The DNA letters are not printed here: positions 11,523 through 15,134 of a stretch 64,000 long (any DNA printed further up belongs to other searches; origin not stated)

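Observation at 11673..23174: Late-expressed block of giant proteins next to the portal: a Dar-like / polyvalent-protein counter-defence cargo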

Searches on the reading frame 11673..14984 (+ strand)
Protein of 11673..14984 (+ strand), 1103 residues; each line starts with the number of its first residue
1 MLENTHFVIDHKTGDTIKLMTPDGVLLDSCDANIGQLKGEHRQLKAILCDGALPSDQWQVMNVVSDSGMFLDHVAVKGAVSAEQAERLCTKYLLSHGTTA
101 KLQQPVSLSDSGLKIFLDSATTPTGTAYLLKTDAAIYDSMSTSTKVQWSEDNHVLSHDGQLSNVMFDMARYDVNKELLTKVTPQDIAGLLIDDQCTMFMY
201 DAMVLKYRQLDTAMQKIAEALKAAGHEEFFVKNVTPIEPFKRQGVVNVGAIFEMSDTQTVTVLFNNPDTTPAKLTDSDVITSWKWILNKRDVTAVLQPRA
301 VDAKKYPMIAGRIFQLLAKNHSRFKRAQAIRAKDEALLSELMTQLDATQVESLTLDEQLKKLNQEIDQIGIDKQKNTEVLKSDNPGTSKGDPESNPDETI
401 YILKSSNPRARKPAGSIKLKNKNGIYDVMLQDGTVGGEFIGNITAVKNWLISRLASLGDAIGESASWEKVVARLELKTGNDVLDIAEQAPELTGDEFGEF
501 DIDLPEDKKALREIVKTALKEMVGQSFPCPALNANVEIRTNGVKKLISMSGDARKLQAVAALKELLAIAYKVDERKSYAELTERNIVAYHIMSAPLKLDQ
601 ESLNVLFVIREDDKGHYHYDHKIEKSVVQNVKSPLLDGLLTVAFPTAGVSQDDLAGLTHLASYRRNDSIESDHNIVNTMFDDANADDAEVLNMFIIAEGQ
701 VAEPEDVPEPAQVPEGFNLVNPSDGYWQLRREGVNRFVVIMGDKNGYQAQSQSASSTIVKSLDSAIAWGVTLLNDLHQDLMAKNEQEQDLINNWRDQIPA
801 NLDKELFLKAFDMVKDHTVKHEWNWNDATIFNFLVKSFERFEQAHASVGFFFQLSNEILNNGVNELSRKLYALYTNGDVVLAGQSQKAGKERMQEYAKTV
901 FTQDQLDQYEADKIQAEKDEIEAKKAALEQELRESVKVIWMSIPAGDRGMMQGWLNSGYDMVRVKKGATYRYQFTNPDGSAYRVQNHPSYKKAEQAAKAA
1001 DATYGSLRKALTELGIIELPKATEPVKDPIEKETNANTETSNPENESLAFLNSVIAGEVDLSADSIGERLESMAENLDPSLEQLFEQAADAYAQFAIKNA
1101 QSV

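Call 3: search_protein_families(library=pfam, proteins=[window:11673-14984:+], max_evalue=0.01)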
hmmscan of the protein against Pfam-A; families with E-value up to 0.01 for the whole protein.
window:11673-14984:+ (1103 aa): 2 families
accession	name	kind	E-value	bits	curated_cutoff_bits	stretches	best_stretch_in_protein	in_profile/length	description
PF18788.6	DarA_N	-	5.8e-28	97.6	27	1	198-320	1-121/122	Defence against restriction A N-terminal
PF18798.6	LPD3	-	2.8e-18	66.6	27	1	506-619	1-114/114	Large polyvalent protein-associated domain 3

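Call 8: search_protein_families(library=phrogs, proteins=[window:11673-14984:+], max_evalue=0.001)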
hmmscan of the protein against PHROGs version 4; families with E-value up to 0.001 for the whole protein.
window:11673-14984:+ (1103 aa): 5 families
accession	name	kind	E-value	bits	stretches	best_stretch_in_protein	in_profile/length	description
phrog_8883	-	unknown function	1.3e-41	143.8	1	23-380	22-382/650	-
phrog_18222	-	unknown function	5.7e-41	141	2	486-637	796-946/2118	-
phrog_21969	-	unknown function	5.6e-15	56.1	1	196-408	65-276/502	-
phrog_26978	-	unknown function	2.7e-11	44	1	244-349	128-230/343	-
phrog_1926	-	other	2.3e-10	39.7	1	249-367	132-250/1410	released from the phage upon host infection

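Call 45: find_homologous_proteins(query=window:11673-14981:+, max_evalue=0.001)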
Query window:11673-14981:+ (1103 aa): 102 proteins with E <= 0.001 among 8000 candidates.
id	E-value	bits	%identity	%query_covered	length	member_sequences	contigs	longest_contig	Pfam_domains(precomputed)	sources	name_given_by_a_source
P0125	0.0e+0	2453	99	100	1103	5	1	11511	PF18798.7,PF18788.7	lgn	-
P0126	3.4e-275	934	65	35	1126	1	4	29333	PF18788.7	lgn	-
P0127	1.2e-269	916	62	36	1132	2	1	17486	PF18788.7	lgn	-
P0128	2.4e-269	915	64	35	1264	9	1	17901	PF18788.7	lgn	-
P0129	4.0e-269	914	62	36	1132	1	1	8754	PF18788.7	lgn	-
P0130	8.2e-268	910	53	43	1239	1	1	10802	PF18788.7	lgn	-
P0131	3.0e-267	908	63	35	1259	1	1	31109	PF18788.7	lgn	-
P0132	4.7e-254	864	63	35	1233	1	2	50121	PF18788.7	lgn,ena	-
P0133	7.6e-251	853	48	45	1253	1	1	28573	PF18798.7,PF18788.7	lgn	-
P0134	7.0e-247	840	60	34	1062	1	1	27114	PF18798.7,PF18788.7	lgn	-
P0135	4.5e-243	828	60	34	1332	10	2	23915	PF18798.7,PF18788.7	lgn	-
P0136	2.1e-231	789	50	63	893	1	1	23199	PF18798.7,PF18788.7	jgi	-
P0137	7.3e-231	787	46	63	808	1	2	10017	PF18798.7,PF18788.7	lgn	-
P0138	2.8e-230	785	58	34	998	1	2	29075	PF18798.7,PF18788.7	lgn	-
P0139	3.2e-229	782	55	34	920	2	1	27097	PF18798.7,PF18788.7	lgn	-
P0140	1.0e-228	780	57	34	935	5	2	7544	PF18798.7,PF18788.7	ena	-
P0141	3.4e-228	778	53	65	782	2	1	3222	PF18798.7,PF18788.7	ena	-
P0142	6.7e-221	754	54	35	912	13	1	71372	PF18798.7,PF18788.7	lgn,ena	-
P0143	2.2e-220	753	55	35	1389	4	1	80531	PF18798.7,PF18789.7,PF18788.7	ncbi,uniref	ncbi:hypothetical protein WCE14_08925 [Acinetobacter schindleri]|uniref:defense against restriction 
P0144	3.4e-218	745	57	33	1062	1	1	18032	PF18798.7,PF18788.7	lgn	-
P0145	1.1e-217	744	54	35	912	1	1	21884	PF18798.7,PF18788.7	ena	-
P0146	3.4e-212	725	45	44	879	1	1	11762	PF18788.7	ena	-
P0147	7.2e-210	718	54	37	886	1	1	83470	PF18798.7,PF18788.7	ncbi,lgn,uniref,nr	ncbi:hypothetical protein [Acinetobacter sp. ANC 3813]|uniref:defense against restriction DarA-relat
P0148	9.8e-210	717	65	35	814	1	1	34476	PF18798.7,PF18788.7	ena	-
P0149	7.8e-207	708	49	63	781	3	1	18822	PF18798.7,PF18788.7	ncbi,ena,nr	ncbi:MAG: hypothetical protein H9855_02575 [Candidatus Acinetobacter avistercoris]|nr:hypothetical p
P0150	1.2e-206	707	50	63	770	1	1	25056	PF18798.7,PF18788.7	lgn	-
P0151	2.2e-205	703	50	63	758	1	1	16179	PF18798.7,PF18788.7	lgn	-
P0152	2.2e-201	690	54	34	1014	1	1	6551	PF18798.7,PF18788.7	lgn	-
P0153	1.2e-198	681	46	34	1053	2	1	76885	PF18788.7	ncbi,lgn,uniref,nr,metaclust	ncbi:defense against restriction DarA-related protein [Acinetobacter defluvii]|uniref:defense agains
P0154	2.6e-198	679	65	35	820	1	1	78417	PF18788.7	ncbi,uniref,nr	ncbi:hypothetical protein [Acinetobacter indicus]|uniref:defense against restriction DarA-related pr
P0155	6.4e-197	675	43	44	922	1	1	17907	PF18788.7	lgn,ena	-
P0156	1.1e-193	664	56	34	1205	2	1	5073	PF18798.7,PF18788.7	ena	-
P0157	2.2e-192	660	56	34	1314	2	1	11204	PF18798.7,PF18788.7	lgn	-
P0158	2.5e-191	656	50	37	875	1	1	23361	PF18798.7,PF18788.7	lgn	-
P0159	5.8e-191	655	46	63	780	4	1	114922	PF18798.7,PF18788.7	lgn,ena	-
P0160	1.2e-185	638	45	45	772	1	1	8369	PF18788.7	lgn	-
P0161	1.2e-185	638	64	35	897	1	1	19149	PF18788.7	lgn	-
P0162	8.5e-185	635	63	35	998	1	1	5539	PF18788.7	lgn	-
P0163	5.5e-184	632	53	43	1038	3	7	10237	PF18788.7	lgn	-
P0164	5.4e-183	629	61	36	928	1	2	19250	PF18788.7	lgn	-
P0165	6.4e-183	629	63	35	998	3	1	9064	PF18788.7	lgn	-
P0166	7.4e-170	585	55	37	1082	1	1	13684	PF18788.7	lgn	-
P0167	3.8e-169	583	60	34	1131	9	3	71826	PF18788.7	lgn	-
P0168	9.9e-167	575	51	44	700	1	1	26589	PF18788.7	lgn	-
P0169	2.3e-162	560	44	54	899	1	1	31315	PF18788.7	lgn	-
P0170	7.1e-162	559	47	34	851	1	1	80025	PF18788.7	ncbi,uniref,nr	ncbi:lipase chaperone [Acinetobacter sp. CFCC 10889]|uniref:defense against restriction DarA-related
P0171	1.4e-159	551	50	44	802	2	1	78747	PF18788.7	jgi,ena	jgi:hypothetical protein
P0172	1.3e-156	541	47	34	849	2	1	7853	PF18788.7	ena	-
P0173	6.1e-153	529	50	44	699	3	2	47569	PF18788.7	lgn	-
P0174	7.6e-152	526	55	35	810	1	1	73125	PF18788.7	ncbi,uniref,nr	ncbi:hypothetical protein N5C97_08595 [Acinetobacter johnsonii]|uniref:Defence against restriction A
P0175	3.0e-151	524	54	35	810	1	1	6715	PF18788.7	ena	-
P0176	4.5e-151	523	54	35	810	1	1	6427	PF18788.7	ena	-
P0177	5.4e-151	523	54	35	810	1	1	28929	PF18788.7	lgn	-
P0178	6.2e-151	523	55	35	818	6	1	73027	PF18788.7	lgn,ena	-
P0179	7.2e-151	522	54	35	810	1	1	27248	PF18788.7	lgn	-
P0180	8.9e-151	522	54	35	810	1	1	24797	PF18788.7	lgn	-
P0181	9.2e-151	522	54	35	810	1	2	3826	PF18788.7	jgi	-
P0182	1.1e-150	522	54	35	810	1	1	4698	PF18788.7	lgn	-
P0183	1.1e-150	522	54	35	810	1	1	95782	PF18788.7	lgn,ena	-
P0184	1.2e-150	522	54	35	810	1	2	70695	PF18788.7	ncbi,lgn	-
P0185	1.4e-150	521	54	35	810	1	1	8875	PF18788.7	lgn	-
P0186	1.7e-150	521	54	35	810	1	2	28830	PF18788.7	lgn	-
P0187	2.0e-150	521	54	35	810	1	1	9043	PF18788.7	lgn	-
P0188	2.2e-150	521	54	35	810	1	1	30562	PF18788.7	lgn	-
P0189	2.5e-150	521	54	35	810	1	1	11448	PF18788.7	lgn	-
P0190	2.9e-150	520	54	35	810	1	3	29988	PF18788.7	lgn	-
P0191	3.9e-150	520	54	35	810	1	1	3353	PF18788.7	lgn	-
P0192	4.5e-150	520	54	35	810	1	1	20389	PF18788.7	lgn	-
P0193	4.6e-150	520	54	35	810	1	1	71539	PF18788.7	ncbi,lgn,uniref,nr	ncbi:hypothetical protein CDG62_00405 (plasmid) [Acinetobacter sp. WCHA55]|uniref:defense against re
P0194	5.5e-150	520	54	35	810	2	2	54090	PF18788.7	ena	-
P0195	5.7e-150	519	54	35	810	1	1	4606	PF18788.7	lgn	-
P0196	8.1e-150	519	54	35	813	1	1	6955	PF18788.7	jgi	-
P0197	1.2e-148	515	53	34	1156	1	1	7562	PF18788.7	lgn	-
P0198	2.6e-148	514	55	34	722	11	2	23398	PF18788.7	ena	-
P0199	3.2e-148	514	57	34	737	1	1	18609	PF18788.7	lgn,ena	-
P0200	5.2e-148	513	54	35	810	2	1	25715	PF18788.7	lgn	-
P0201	1.2e-143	499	56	33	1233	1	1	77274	PF18788.7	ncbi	-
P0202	1.4e-140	488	41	34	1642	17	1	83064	PF18796.7,PF18798.7,PF18788.7,PF18823.7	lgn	-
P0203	1.8e-140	488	44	35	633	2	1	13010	PF18798.7,PF18788.7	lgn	-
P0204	4.5e-129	450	53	34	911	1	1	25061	PF18788.7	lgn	-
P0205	5.3e-113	397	48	34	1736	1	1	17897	PF18788.7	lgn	-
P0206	1.5e-111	392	48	35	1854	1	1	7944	PF18788.7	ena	-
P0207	2.9e-105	371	48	36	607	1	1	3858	PF18788.7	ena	-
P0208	5.0e-100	354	48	34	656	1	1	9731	PF18788.7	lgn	-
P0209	4.8e-99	351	48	34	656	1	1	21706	PF18788.7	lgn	-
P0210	3.0e-94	335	46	34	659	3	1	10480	PF18788.7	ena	-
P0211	8.0e-71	257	31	30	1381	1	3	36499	PF18798.7,PF18788.7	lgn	-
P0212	5.4e-69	251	34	31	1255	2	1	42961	PF18788.7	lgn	-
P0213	8.7e-66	241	33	33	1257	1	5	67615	PF18788.7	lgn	-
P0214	2.5e-63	233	31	33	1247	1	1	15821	PF18788.7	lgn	-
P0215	2.4e-59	219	32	31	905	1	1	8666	PF18798.7,PF18788.7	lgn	-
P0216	1.6e-53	200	33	31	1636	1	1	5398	PF18798.7,PF18788.7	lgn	-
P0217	9.1e-44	168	28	62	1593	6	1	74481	PF18798.7,PF18763.8,PF18788.7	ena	-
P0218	3.9e-43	166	27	60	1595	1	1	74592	PF18798.7,PF18763.8,PF18788.7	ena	-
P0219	9.5e-43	164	27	60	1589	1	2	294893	PF18798.7,PF18763.8,PF18788.7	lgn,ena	-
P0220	1.7e-40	157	32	16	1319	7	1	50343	PF18798.7,PF18788.7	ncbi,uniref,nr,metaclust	ncbi:hypothetical protein [Gallibacterium anatis]|uniref:defense against restriction DarA-related pr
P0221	3.4e-30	123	31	28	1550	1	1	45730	PF18763.8,PF18788.7,PF18823.7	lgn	-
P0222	4.2e-27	113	34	21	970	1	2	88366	PF18788.7,PF18823.7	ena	-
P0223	1.1e-24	105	31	30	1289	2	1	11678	PF18763.8,PF18788.7,PF18823.7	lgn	-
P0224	4.7e-24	103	30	30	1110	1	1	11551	PF18763.8,PF18788.7,PF18823.7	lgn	-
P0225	9.0e-24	102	35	19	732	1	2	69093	PF18788.7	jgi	jgi:Defence against restriction A N-terminal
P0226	2.8e-22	97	32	21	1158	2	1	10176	PF18763.8,PF18788.7,PF18823.7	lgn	-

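Call 70: search_solved_structures(query=window:11673-14981:+, max_evalue=1, show_alignments=1)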
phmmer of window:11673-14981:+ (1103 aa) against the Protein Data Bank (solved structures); distinct sequences matched with E-value up to 1: 2.
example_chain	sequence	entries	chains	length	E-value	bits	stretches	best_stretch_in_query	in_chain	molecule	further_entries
9ukm_I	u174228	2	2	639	1.8e-11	46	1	245-353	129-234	Defense against restriction protein A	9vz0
5vp3_A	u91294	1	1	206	0.15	13.1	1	188-256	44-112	Mnemiopsin 1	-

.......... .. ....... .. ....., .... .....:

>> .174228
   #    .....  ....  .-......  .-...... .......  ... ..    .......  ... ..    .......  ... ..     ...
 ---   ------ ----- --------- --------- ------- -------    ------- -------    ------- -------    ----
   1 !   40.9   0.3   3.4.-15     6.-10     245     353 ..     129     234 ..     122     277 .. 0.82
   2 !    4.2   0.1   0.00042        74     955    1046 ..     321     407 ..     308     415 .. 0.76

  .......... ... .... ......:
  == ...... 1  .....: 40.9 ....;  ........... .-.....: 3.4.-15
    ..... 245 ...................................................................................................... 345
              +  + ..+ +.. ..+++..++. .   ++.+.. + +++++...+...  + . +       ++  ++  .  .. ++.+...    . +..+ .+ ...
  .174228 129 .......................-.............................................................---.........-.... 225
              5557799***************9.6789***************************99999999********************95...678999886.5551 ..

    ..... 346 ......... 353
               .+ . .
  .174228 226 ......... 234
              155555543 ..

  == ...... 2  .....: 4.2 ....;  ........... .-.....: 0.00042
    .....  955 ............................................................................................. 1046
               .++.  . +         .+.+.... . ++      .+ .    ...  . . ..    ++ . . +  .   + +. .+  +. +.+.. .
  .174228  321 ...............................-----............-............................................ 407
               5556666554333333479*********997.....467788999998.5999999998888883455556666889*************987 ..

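Call 82: search_protein_families(library=ncbifam, proteins=[window:11673-14981:+], max_evalue=0.01)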
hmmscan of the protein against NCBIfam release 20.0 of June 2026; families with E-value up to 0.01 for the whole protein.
window:11673-14981:+ (1103 aa): 1 family
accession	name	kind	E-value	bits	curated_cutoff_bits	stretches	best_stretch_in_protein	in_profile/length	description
NF052326.1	anti_RE_DarA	equivalog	3e-12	46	350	1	247-363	128-243/654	antirestriction phage head protein DarA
